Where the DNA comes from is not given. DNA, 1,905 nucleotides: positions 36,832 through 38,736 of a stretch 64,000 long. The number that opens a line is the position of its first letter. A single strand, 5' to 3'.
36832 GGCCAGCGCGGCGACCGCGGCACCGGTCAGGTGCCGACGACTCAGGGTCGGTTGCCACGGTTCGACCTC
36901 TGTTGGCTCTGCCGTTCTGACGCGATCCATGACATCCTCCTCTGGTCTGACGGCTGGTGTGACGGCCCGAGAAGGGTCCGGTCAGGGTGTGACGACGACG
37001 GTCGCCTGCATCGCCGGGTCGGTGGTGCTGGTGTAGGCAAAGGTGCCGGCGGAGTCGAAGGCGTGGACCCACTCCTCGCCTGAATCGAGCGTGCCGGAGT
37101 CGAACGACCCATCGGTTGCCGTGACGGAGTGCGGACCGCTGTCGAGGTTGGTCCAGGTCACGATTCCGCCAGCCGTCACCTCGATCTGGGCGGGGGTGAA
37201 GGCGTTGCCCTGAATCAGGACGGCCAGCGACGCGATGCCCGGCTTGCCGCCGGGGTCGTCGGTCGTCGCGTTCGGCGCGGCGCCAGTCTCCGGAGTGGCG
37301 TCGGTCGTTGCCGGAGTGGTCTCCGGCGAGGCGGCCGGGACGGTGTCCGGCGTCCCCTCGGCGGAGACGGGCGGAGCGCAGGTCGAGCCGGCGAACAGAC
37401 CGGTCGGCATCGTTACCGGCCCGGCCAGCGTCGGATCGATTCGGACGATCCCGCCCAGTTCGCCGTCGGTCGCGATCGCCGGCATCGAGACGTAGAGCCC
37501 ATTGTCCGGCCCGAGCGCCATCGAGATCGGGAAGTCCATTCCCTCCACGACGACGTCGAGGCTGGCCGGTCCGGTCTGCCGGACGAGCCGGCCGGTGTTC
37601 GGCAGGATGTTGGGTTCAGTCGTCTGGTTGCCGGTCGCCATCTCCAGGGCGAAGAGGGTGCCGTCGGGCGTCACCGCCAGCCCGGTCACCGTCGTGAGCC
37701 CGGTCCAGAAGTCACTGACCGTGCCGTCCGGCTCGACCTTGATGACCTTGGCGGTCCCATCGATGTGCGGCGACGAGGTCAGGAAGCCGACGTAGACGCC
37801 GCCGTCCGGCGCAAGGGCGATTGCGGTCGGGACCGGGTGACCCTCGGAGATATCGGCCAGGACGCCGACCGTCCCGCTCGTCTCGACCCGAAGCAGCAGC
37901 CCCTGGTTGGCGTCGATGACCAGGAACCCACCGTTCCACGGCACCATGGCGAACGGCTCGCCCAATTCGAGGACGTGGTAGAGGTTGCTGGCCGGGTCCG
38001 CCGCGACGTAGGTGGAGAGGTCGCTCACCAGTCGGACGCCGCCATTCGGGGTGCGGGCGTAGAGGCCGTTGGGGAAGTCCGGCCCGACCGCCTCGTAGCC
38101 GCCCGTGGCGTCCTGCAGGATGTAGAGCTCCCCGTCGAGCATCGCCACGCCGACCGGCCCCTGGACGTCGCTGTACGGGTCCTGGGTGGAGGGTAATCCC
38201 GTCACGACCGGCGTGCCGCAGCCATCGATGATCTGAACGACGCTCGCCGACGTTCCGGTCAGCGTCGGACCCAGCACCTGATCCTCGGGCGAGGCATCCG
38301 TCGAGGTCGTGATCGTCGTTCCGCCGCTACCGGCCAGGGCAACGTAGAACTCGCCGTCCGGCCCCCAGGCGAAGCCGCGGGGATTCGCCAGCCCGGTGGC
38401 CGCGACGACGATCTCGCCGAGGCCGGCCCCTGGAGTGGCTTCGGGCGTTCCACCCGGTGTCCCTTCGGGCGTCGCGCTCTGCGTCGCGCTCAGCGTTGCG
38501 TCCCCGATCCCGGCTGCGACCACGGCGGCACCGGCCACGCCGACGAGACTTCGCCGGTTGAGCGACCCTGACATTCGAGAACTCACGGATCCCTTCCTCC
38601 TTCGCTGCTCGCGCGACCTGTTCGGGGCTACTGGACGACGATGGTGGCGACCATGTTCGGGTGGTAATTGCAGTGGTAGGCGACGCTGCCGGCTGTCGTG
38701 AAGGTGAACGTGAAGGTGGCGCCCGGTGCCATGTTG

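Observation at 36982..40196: Tandem ScyD/ScyE-like propeller-cupredoxin paralogs; one has lost two of four type-1 copper ligands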

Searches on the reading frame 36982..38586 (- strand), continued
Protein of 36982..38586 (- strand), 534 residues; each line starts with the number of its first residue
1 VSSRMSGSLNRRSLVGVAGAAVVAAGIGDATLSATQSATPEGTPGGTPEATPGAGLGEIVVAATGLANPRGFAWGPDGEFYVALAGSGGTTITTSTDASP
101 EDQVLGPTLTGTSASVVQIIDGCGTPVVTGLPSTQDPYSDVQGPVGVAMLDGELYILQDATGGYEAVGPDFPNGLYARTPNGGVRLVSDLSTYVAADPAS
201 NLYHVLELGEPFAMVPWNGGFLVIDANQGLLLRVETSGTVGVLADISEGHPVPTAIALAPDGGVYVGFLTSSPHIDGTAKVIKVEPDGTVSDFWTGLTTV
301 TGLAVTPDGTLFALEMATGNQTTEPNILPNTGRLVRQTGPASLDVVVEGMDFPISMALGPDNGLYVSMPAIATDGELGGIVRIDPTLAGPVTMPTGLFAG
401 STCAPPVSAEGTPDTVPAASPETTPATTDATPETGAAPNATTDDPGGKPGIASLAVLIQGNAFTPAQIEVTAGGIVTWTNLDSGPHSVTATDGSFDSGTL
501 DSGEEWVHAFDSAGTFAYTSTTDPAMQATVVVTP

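Call 60: find_encoding_contigs(protein=P0065, flank=5000, max_places=1)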
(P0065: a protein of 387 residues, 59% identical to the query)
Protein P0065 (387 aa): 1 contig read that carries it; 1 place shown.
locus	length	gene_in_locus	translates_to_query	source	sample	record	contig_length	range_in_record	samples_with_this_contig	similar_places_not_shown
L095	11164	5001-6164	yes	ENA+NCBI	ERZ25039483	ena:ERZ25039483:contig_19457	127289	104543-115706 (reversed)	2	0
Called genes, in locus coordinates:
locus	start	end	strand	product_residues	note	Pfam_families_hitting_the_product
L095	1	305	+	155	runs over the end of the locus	PF01878:EVE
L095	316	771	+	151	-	PF14588:YjgF_endoribonc, PF01042:Ribonuc_L-PSP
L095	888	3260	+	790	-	PF01381:HTH_3, PF13560:HTH_31, PF13191:AAA_16 (weak), PF00931:NB-ARC (weak), PF13401:AAA_22 (weak), PF25872:HTH_77 (weak), PF13424:TPR_12 (weak), PF13424:TPR_12, +3 more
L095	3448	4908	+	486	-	PF08450:SGL (faint), PF24684:Vgb_lyase (weak), PF13473:Cupredoxin_1, PF00127:Copper-bind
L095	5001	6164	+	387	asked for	-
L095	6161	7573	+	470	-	PF07732:Cu-oxidase_3, PF00394:Cu-oxidase, PF07731:Cu-oxidase_2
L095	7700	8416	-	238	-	PF02585:PIG-L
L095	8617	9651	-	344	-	PF13527:Acetyltransf_9 (weak), PF00583:Acetyltransf_1, PF13508:Acetyltransf_7, PF14542:Acetyltransf_CG (faint), PF00583:Acetyltransf_1 (weak), PF13673:Acetyltransf_10, PF13508:Acetyltransf_7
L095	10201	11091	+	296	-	PF00126:HTH_1, PF03466:LysR_substrate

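Call 62: list_cluster_members(proteins=[window:36982-38586:-, window:38628-40133:-, P0003, P0122, P0006, P0125])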
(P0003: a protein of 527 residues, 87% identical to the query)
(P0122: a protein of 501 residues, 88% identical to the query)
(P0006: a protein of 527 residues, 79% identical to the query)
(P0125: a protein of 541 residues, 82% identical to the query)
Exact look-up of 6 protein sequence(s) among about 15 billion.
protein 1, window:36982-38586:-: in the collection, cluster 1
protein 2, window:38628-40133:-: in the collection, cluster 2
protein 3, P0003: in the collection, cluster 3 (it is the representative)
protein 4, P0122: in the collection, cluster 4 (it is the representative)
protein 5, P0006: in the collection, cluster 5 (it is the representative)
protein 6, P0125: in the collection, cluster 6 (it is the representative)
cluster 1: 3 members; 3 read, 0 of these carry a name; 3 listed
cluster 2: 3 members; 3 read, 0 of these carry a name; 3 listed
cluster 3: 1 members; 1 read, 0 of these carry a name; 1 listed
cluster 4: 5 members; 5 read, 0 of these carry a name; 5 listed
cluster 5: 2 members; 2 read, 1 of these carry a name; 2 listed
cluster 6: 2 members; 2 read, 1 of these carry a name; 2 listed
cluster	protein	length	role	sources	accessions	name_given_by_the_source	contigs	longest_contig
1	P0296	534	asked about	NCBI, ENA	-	-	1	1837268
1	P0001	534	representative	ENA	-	-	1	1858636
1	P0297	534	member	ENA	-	-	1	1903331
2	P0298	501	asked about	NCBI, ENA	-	-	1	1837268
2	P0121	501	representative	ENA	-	-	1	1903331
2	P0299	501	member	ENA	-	-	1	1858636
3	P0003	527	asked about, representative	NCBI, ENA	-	-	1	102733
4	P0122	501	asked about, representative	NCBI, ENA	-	-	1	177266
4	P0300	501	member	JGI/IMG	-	-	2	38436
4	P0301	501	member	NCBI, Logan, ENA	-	-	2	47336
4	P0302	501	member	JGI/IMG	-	-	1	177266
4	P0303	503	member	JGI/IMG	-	-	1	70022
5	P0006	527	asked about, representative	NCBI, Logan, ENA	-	-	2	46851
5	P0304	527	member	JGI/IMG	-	plastocyanin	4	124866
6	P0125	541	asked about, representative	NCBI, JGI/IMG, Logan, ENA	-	plastocyanin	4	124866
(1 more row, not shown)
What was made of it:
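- Checked: Public gene calls hold exactly the 501-aa product (call 62).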

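Call 83: search_protein_families(library=pfam, proteins=[L095:888-3260:+, L006:1564-3891:+], max_evalue=0.001)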
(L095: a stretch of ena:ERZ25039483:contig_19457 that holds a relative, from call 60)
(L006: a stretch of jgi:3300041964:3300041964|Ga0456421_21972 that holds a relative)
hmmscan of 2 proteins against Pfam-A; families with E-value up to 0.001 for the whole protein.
L095:888-3260:+ (790 aa): 9 families
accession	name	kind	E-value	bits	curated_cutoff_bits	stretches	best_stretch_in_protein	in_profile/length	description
PF13424.12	TPR_12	-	2.9e-18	66.3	30.1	2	621-688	7-76/77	Tetratricopeptide repeat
PF13560.12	HTH_31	-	3.6e-12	46.8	27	1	9-71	2-64/64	Helix-turn-helix domain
PF01381.28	HTH_3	-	1.7e-10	41.2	23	1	13-59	1-46/55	Helix-turn-helix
PF17874.7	TPR_MalT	-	2.8e-10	40.4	45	2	625-726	9-109/336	MalT-like TPR region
PF07719.23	TPR_2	-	3.4e-09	36.6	27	0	577-606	1-30/34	Tetratricopeptide repeat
PF00931.28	NB-ARC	-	8.3e-08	32.2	23.5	1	105-202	3-108/248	NB-ARC domain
PF13374.12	TPR_10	-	2.4e-06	27.8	27.5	0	656-686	1-31/42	Tetratricopeptide repeat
PF13401.12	AAA_22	-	8.8e-06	26.5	27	1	120-209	6-97/130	AAA domain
PF13191.12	AAA_16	-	1.5e-05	26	32.6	1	99-153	1-63/167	AAA ATPase domain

L006:1564-3891:+ (775 aa): 11 families
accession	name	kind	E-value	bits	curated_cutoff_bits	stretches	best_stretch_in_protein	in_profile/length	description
PF00196.25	GerE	-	8.2e-15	54.6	23.5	1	706-760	2-56/57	Bacterial regulatory proteins, luxR family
PF13424.12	TPR_12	-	1.6e-13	51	30.1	1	528-598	2-74/77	Tetratricopeptide repeat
PF13374.12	TPR_10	-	4e-09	36.6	27.5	0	528-558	1-31/42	Tetratricopeptide repeat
PF07719.23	TPR_2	-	7.4e-08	32.4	27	0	529-557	1-29/34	Tetratricopeptide repeat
PF00931.28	NB-ARC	-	3.2e-07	30.3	23.5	1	17-207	12-206/248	NB-ARC domain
PF13191.12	AAA_16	-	4.7e-07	30.9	32.6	1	3-124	1-158/167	AAA ATPase domain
PF13401.12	AAA_22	-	6.9e-06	26.8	27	1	21-110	3-96/130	AAA domain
PF17874.7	TPR_MalT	-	0.00011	22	45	0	523-606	34-117/336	MalT-like TPR region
PF25199.1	nSTAND_NTPase5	-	0.00028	21.2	34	1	17-136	32-135/145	Novel STAND NTPase 5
PF05729.18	NACHT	-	0.00031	21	26.7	1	24-136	1-131/167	NACHT domain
PF13181.12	TPR_8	-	0.0009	19.7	25.7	0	572-597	4-29/34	Tetratricopeptide repeat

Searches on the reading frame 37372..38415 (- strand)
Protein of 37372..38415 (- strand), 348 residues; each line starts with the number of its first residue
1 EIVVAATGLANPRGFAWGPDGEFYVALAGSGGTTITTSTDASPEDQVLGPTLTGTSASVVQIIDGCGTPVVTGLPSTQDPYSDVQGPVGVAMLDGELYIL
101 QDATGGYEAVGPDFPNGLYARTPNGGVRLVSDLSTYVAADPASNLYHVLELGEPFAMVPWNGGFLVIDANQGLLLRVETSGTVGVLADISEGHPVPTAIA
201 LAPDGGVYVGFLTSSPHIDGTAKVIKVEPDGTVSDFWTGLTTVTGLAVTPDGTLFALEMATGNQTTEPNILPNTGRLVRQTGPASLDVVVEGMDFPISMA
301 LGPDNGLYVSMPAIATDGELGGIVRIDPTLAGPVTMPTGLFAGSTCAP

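Call 75: search_protein_representatives(protein=window:37372-38415:-)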
Query: 348 residues. Proteins with E-value up to 0.001 (for the whole library): 2254; up to 1e-10: 829; up to 1e-30: 117. The best 150 are listed.
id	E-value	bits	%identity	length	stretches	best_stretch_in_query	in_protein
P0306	4.8e-156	536.3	49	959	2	2-343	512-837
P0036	1.1e-140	485.8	72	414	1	3-307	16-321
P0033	4.4e-138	477.2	46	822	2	5-347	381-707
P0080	6.9e-115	400.9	60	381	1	1-344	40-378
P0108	9.5e-87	308.4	50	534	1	3-347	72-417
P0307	1.2e-85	304.8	51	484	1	4-346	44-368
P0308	2.8e-79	283.8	50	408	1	2-346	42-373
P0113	3.7e-79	283.4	45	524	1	4-348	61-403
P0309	8.4e-79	282.2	49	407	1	2-346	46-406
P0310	3.3e-78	280.2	49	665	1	3-347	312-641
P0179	1.8e-77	277.9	47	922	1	2-346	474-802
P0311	3.2e-77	277.0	48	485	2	56-346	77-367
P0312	9.2e-77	275.5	50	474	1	4-347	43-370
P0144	1.9e-71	258.0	45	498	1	2-347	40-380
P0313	2.0e-70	254.7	48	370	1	4-335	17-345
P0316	1.8e-69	251.5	46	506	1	1-333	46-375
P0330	6.9e-60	220.0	43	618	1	2-347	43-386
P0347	1.5e-45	172.9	36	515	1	2-329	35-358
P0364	1.2e-39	153.4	36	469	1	2-327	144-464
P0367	1.1e-38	150.3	37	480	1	2-341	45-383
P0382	5.2e-36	141.5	38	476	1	2-335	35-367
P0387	2.6e-35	139.2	33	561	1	2-344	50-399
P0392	3.5e-33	132.2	35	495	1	3-328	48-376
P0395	1.9e-32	129.7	35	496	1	4-327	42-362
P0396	2.5e-32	129.4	37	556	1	3-327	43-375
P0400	7.2e-32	127.8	34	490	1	3-326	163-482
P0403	9.5e-32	127.5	39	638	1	6-332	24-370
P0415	1.1e-30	123.9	39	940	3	193-310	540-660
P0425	1.3e-29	120.5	38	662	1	3-326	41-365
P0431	6.8e-29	118.1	37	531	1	49-326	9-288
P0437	2.8e-28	116.0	38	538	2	63-318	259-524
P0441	7.7e-28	114.6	35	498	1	4-343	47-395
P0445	7.4e-27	111.4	35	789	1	3-318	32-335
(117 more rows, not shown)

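Call 77: search_protein_families(library=pfam, proteins=[P0312, P0316, P0330, P0347, P0367, P0382, P0387, P0392, P0395, P0396], max_evalue=0.001)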
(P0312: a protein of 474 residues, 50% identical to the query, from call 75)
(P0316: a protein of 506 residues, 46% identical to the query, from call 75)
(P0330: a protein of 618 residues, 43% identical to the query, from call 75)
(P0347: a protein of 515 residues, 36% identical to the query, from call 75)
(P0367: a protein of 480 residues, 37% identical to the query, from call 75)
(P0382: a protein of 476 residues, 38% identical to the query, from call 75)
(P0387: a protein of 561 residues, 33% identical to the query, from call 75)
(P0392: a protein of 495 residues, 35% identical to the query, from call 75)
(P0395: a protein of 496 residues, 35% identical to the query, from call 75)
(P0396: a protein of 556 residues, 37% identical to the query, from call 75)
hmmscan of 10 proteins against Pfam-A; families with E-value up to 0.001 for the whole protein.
P0312 (474 aa): 0 families

P0316 (506 aa): 1 family
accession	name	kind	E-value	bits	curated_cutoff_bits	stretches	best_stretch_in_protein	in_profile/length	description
PF24684.1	Vgb_lyase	-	2.5e-09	36.8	50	1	196-373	15-170/290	Virginiamycin B lyase family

P0330 (618 aa): 2 families
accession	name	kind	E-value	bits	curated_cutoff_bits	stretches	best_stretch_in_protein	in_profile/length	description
PF24684.1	Vgb_lyase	-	2.4e-05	23.7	50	1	195-345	20-153/290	Virginiamycin B lyase family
PF07883.17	Cupin_2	-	0.00044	20.4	27.2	0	490-523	35-68/70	Cupin domain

P0347 (515 aa): 4 families
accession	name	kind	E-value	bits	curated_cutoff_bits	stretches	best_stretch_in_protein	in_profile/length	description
PF08450.18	SGL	-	4.1e-06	27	26.3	1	185-364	43-219/246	SMP-30/Gluconolactonase/LRE-like region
PF24684.1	Vgb_lyase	-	3.6e-05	23.2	50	0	184-290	99-201/290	Virginiamycin B lyase family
PF13473.12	Cupredoxin_1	-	0.00061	20.2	27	0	441-501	37-95/104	Cupredoxin-like domain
PF06525.17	SoxE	-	0.00074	19.5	21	0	487-514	111-138/149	Sulfocyanin (SoxE) domain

P0367 (480 aa): 4 families
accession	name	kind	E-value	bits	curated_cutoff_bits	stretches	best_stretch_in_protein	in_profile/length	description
PF21959.2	DUF6923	-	9.4e-08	32.6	27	1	149-258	87-192/234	Repeat of unknown function (DUF6923)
PF01436.27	NHL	-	1e-05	25.7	20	0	336-354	1-19/28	NHL repeat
PF08450.18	SGL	-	1.1e-05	25.6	26.3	1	206-352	11-149/246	SMP-30/Gluconolactonase/LRE-like region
PF24684.1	Vgb_lyase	-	6.8e-05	22.2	50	0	269-355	118-199/290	Virginiamycin B lyase family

P0382 (476 aa): 1 family
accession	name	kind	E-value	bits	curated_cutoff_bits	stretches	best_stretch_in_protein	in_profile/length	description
PF08450.18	SGL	-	1.6e-05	25.1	26.3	1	199-347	10-153/246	SMP-30/Gluconolactonase/LRE-like region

P0387 (561 aa): 3 families
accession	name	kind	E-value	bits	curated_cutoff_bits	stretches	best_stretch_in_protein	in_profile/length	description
PF01436.27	NHL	-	3.2e-08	33.6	20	0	57-76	1-20/28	NHL repeat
PF08450.18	SGL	-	4.8e-06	26.8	26.3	0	233-307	68-145/246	SMP-30/Gluconolactonase/LRE-like region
PF25021.1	TEN_NHL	-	0.00016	21.2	27.1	0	249-291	30-64/357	Teneurin NHL domain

P0392 (495 aa): 5 families
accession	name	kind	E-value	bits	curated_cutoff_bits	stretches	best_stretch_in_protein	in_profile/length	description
PF04972.22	BON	-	5.9e-12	46.1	27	1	431-493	4-68/69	BON domain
PF08450.18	SGL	-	1.8e-06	28.2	26.3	0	321-358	203-243/246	SMP-30/Gluconolactonase/LRE-like region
PF21959.2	DUF6923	-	5.6e-06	26.7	27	0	158-245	55-144/234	Repeat of unknown function (DUF6923)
PF24684.1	Vgb_lyase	-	5.3e-05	22.6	50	0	321-358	116-155/290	Virginiamycin B lyase family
PF01436.27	NHL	-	0.0004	20.7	20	0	54-73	1-20/28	NHL repeat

P0395 (496 aa): 2 families
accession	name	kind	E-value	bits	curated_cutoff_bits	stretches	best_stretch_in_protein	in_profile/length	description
PF01436.27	NHL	-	2.6e-06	27.6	20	0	329-347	1-19/28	NHL repeat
PF21959.2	DUF6923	-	4.2e-06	27.2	27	0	136-236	49-144/234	Repeat of unknown function (DUF6923)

P0396 (556 aa): 2 families
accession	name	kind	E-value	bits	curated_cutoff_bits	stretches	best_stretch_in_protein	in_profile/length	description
PF08450.18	SGL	-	9.6e-06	25.8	26.3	0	224-309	68-155/246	SMP-30/Gluconolactonase/LRE-like region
PF01436.27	NHL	-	3.7e-05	24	20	0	49-68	1-20/28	NHL repeat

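Call 78: search_protein_families(library=pfam, proteins=[P0403, P0425, P0445, P0415, P0310, P0364, P0400, P0437, P0441, P0431], max_evalue=0.001)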
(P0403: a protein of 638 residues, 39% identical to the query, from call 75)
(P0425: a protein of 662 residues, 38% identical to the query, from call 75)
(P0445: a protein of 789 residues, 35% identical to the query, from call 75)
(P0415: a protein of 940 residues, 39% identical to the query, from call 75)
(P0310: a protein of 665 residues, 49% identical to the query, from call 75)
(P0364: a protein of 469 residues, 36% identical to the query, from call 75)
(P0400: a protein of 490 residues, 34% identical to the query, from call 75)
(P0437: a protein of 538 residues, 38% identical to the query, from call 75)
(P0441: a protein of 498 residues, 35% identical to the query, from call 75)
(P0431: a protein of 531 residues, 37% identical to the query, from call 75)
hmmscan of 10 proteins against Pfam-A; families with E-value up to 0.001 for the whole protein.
P0403 (638 aa): 2 families
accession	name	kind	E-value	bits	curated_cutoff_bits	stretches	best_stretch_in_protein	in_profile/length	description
PF08450.18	SGL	-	6.5e-07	29.6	26.3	0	246-301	96-153/246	SMP-30/Gluconolactonase/LRE-like region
PF01436.27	NHL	-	0.00016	22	20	0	27-46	1-20/28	NHL repeat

P0425 (662 aa): 2 families
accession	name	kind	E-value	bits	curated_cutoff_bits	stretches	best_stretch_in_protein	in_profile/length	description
PF21959.2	DUF6923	-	1.2e-06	28.9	27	0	291-367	41-116/234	Repeat of unknown function (DUF6923)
PF08450.18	SGL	-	0.00013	22.1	26.3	0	311-353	110-152/246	SMP-30/Gluconolactonase/LRE-like region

P0445 (789 aa): 3 families
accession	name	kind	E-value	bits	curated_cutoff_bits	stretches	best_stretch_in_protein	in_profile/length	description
PF24684.1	Vgb_lyase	-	4.1e-07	29.5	50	0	173-232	94-154/290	Virginiamycin B lyase family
PF01436.27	NHL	-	1e-05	25.7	20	0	311-329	2-20/28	NHL repeat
PF08450.18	SGL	-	0.00027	21.1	26.3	0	189-325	15-148/246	SMP-30/Gluconolactonase/LRE-like region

P0415 (940 aa): 2 families
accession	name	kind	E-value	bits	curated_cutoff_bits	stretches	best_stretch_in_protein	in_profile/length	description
PF18962.6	Por_Secre_tail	-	3.1e-11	43.8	27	1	864-938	1-74/75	Secretion system C-terminal sorting domain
PF08450.18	SGL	-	2.5e-07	31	26.3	0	264-396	84-213/246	SMP-30/Gluconolactonase/LRE-like region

P0310 (665 aa): 3 families
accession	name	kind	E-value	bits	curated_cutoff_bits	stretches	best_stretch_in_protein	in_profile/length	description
PF13473.12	Cupredoxin_1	-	1.3e-12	48.1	27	1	188-276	16-104/104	Cupredoxin-like domain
PF00127.26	Copper-bind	-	4.8e-12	46.6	21.2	1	197-276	4-98/99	Copper binding proteins, plastocyanin/azurin family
PF24684.1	Vgb_lyase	-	5.2e-05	22.6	50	1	448-557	98-202/290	Virginiamycin B lyase family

P0364 (469 aa): 4 families
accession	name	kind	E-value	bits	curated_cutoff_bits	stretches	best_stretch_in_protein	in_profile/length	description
PF24684.1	Vgb_lyase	-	8.7e-09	35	50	1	290-399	96-200/290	Virginiamycin B lyase family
PF00127.26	Copper-bind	-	1.4e-08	35.5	21.2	1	42-117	16-98/99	Copper binding proteins, plastocyanin/azurin family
PF01436.27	NHL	-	0.00063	20.1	20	0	383-398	5-20/28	NHL repeat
PF08450.18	SGL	-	0.00069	19.7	26.3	0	357-394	110-149/246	SMP-30/Gluconolactonase/LRE-like region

P0400 (490 aa): 3 families
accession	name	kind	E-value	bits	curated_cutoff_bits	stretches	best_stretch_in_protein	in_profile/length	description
PF00127.26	Copper-bind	-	2.9e-10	40.9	21.2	1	38-122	6-98/99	Copper binding proteins, plastocyanin/azurin family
PF13473.12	Cupredoxin_1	-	6.6e-08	33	27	1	16-119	2-101/104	Cupredoxin-like domain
PF01436.27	NHL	-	2.2e-05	24.7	20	0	406-419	6-19/28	NHL repeat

P0437 (538 aa): 3 families
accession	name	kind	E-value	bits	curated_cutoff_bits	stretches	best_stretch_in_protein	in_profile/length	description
PF00127.26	Copper-bind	-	1.5e-08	35.4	21.2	1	57-142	5-98/99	Copper binding proteins, plastocyanin/azurin family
PF01436.27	NHL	-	1.4e-05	25.3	20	0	404-418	5-19/28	NHL repeat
PF13473.12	Cupredoxin_1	-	1.7e-05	25.2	27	1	30-142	8-104/104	Cupredoxin-like domain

P0441 (498 aa): 3 families
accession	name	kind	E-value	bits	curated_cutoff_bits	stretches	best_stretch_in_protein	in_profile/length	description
PF01436.27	NHL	-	4.4e-07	30.1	20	0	52-70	1-19/28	NHL repeat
PF08450.18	SGL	-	0.00014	22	26.3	0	258-377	95-210/246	SMP-30/Gluconolactonase/LRE-like region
PF25021.1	TEN_NHL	-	0.00029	20.4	27.1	0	35-72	124-161/357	Teneurin NHL domain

P0431 (531 aa): 1 family
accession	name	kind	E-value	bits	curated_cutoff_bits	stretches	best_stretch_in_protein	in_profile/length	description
PF08450.18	SGL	-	0.00044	20.4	26.3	0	170-222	94-147/246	SMP-30/Gluconolactonase/LRE-like region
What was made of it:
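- Tried and rejected: The extensions carried BON, a T9SS sorting tail, weak cupin and unknown regions (calls 77, 78).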
